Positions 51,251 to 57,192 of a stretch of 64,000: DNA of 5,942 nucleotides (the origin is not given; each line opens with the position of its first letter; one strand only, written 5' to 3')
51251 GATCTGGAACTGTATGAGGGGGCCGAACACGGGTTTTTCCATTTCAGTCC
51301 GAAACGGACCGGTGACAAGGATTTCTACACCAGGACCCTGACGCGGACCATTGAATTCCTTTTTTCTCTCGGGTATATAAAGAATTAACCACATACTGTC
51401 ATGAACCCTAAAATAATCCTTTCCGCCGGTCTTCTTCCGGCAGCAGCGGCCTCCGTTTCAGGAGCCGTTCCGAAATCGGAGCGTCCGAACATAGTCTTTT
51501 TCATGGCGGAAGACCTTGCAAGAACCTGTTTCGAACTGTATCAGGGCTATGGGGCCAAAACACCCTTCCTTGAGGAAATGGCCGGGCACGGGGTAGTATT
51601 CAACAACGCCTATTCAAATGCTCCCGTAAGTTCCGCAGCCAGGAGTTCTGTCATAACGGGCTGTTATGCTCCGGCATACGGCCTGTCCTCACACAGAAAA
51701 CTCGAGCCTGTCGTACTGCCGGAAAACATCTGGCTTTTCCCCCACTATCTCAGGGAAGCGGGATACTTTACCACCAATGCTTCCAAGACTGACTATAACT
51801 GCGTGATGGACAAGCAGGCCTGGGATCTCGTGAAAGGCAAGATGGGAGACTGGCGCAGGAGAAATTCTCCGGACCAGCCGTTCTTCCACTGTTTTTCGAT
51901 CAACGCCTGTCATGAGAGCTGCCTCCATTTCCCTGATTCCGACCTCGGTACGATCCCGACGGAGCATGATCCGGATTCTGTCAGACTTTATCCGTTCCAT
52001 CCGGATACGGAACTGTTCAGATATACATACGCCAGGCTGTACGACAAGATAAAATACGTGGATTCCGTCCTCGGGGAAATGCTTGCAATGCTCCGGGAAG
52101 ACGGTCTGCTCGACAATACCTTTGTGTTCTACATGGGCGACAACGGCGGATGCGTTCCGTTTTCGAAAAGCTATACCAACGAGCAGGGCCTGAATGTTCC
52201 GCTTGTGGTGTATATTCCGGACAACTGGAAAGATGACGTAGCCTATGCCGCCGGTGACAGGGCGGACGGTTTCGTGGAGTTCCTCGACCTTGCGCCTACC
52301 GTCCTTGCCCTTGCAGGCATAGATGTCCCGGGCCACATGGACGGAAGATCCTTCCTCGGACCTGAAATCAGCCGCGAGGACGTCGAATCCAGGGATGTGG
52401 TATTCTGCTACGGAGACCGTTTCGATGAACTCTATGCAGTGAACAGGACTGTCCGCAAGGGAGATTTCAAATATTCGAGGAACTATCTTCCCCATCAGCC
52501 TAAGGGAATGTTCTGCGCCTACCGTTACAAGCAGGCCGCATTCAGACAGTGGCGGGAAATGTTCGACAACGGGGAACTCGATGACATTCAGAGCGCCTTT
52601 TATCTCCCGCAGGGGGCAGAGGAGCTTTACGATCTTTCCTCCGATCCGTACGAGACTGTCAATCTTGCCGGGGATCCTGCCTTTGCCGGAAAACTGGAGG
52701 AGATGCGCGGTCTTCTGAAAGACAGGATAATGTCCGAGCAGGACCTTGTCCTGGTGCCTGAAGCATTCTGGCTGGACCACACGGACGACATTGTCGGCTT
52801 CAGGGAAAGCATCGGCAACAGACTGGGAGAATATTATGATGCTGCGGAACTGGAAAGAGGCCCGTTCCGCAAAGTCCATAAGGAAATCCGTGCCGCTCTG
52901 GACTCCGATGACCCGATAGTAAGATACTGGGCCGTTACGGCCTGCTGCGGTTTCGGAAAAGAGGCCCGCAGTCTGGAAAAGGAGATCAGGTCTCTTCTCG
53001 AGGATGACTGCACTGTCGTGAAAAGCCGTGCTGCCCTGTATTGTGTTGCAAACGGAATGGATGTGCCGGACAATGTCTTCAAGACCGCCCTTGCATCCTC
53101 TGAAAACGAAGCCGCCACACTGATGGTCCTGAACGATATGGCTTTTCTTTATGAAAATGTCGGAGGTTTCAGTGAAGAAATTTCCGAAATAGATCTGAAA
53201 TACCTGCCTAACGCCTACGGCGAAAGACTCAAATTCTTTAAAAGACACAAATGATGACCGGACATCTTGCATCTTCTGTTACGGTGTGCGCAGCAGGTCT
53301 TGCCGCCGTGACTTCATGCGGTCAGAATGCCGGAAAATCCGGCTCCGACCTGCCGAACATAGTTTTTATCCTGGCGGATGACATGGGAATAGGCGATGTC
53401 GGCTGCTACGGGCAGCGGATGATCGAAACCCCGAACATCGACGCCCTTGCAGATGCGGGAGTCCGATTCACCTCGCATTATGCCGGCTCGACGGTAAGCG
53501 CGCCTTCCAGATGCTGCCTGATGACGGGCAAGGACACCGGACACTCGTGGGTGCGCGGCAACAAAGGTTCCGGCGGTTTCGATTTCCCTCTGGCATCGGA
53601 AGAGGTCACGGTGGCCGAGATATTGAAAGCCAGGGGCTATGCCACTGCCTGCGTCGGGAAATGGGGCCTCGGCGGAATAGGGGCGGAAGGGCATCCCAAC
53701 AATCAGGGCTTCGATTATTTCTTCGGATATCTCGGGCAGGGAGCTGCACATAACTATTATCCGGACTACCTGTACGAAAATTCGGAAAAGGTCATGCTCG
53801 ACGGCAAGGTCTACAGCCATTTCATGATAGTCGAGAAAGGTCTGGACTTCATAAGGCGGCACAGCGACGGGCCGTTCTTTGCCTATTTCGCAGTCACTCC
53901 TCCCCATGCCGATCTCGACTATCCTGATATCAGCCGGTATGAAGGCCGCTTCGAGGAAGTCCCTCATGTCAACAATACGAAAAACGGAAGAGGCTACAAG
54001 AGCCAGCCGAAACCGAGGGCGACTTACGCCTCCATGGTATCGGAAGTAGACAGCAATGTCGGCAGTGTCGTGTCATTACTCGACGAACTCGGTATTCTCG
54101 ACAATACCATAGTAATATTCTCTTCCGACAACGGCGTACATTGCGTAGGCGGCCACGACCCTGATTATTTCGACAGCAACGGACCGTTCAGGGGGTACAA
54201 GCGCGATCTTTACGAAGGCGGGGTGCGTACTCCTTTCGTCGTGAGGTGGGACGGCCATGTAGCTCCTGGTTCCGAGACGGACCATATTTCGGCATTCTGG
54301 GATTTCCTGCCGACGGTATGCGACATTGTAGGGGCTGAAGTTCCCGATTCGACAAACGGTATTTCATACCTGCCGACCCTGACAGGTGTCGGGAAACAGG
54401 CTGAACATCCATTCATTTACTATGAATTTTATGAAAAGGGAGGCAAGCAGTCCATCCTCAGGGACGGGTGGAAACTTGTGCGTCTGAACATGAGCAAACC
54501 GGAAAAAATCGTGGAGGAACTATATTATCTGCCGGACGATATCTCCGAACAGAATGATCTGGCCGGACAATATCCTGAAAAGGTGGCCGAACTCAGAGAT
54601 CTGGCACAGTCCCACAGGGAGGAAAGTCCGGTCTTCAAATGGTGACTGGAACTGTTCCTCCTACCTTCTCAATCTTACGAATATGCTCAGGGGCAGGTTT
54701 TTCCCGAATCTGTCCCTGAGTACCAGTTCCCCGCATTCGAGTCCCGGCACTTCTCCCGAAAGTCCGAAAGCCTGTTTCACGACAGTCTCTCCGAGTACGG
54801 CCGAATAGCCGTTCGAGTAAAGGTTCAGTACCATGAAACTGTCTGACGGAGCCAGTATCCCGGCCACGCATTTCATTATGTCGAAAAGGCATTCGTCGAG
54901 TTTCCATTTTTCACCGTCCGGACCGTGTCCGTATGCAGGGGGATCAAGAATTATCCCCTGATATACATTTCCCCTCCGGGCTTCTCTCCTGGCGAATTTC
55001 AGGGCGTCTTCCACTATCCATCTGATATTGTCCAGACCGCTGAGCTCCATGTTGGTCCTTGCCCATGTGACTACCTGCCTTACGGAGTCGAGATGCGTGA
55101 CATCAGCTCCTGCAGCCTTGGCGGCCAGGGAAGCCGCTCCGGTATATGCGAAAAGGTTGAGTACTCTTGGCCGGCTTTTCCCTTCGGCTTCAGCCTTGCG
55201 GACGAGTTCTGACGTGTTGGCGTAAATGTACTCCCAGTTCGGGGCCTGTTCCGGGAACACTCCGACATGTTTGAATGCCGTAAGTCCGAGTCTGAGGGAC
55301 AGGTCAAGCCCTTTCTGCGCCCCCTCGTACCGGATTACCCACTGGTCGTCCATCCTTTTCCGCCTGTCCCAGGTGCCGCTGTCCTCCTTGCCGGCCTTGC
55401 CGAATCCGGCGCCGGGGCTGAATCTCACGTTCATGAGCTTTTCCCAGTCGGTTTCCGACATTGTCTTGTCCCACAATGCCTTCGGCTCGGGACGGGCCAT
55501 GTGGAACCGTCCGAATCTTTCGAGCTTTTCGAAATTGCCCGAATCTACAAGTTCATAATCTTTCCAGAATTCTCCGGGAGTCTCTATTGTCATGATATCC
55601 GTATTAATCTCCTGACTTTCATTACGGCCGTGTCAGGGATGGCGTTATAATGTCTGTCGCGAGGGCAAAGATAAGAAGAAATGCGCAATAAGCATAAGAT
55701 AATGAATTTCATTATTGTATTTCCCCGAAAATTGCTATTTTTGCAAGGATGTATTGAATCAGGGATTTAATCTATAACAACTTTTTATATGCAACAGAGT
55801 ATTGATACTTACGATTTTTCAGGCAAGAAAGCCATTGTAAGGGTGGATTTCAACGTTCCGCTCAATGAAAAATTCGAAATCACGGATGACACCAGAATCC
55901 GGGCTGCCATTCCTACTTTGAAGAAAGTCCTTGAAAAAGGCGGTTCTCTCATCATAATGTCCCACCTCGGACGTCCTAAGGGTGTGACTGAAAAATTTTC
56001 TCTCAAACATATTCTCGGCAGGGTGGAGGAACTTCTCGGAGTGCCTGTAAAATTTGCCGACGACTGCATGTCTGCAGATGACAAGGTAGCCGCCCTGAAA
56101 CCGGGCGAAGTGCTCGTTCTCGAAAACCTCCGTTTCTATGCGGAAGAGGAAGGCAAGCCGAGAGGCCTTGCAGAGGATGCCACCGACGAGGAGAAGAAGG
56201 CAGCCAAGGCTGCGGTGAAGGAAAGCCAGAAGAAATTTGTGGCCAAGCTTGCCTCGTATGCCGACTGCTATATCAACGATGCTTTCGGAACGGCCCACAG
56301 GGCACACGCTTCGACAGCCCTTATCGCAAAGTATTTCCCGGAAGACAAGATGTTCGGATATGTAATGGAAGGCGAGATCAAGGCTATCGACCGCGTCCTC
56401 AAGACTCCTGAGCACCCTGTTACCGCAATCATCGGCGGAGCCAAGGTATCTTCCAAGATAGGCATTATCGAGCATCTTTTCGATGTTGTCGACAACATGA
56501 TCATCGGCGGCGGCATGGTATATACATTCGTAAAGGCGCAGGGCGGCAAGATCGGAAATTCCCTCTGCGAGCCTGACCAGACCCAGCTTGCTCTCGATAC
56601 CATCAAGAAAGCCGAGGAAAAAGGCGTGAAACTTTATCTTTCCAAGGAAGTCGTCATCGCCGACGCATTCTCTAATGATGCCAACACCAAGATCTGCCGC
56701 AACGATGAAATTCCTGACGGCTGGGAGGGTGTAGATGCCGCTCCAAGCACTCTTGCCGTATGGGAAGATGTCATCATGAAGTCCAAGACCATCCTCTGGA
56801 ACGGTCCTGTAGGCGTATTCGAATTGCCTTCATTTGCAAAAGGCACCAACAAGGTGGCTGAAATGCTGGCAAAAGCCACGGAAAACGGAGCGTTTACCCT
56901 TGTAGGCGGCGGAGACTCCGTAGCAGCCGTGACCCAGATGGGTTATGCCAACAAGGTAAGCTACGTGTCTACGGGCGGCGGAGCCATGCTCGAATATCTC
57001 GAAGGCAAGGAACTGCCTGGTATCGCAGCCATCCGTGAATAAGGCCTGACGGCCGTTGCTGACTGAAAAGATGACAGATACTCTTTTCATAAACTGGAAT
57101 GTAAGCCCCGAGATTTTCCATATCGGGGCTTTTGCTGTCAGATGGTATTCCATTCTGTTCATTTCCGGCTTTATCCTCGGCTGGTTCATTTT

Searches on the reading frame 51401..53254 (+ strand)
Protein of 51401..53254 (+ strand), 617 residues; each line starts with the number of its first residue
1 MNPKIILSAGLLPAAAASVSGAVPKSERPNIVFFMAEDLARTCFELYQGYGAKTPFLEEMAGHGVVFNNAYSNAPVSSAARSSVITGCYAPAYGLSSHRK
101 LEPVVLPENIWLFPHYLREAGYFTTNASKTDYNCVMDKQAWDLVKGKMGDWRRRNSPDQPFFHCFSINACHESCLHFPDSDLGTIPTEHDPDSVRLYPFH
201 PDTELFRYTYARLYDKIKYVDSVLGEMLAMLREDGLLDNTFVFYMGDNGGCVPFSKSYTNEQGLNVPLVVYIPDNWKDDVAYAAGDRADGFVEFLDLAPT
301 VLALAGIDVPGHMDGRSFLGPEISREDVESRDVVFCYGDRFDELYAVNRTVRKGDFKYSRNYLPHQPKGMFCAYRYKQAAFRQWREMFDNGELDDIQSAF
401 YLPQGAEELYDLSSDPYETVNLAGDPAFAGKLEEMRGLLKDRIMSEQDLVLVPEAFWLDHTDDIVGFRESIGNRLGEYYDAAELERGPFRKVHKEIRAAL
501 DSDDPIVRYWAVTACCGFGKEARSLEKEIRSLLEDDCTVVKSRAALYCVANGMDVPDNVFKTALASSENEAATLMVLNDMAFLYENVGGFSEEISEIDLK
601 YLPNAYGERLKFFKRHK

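Call 14: search_protein_families(library=pfam, proteins=[window:51401-53254:+])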
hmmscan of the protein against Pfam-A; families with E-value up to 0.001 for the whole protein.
window:51401-53254:+ (617 aa): 4 families
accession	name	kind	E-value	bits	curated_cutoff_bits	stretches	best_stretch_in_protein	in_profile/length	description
PF00884.28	Sulfatase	-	9.9e-36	124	25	2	126-307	131-301/301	Sulfatase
PF16347.10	SGSH_C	-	1.2e-11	45.4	29.3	1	254-347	6-93/154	N-sulphoglucosamine sulphohydrolase, C-terminal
PF01663.27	Phosphodiest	-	5.7e-05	23.3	23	0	190-249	159-220/342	Type I phosphodiesterase / nucleotide pyrophosphatase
PF13646.12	HEAT_2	-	0.0007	20.3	27.7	0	497-554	5-61/88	HEAT repeats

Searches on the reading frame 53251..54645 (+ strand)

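Call 14: search_protein_families(library=pfam, proteins=[window:53251-54645:+])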
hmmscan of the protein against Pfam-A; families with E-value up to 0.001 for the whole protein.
window:53251-54645:+ (464 aa): 3 families
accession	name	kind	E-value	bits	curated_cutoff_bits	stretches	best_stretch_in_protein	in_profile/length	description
PF00884.28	Sulfatase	-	2.3e-60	204.9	25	1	35-361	1-300/301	Sulfatase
PF16347.10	SGSH_C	-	5.7e-14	53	29.3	1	317-440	8-134/154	N-sulphoglucosamine sulphohydrolase, C-terminal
PF01663.27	Phosphodiest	-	5.7e-08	33.2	23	0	59-105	19-66/342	Type I phosphodiesterase / nucleotide pyrophosphatase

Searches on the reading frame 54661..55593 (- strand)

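Call 14: search_protein_families(library=pfam, proteins=[window:54661-55593:-])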
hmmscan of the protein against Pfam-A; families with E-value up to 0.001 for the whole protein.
window:54661-55593:- (310 aa): 2 families
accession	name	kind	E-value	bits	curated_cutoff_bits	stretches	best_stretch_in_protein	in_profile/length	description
PF10672.15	Methyltrans_SAM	-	2.4e-08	34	27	1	137-224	120-209/286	S-adenosylmethionine-dependent methyltransferase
PF03602.21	Cons_hypoth95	-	8.7e-06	26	24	1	141-219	42-122/182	Conserved hypothetical protein 95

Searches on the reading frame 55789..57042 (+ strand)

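Call 14: search_protein_families(library=pfam, proteins=[window:55789-57042:+])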
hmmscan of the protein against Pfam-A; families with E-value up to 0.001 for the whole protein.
window:55789-57042:+ (417 aa): 1 family
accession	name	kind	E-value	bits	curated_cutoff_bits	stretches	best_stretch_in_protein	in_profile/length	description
PF00162.24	PGK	-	9.9e-149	495.9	27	1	5-407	1-379/379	Phosphoglycerate kinase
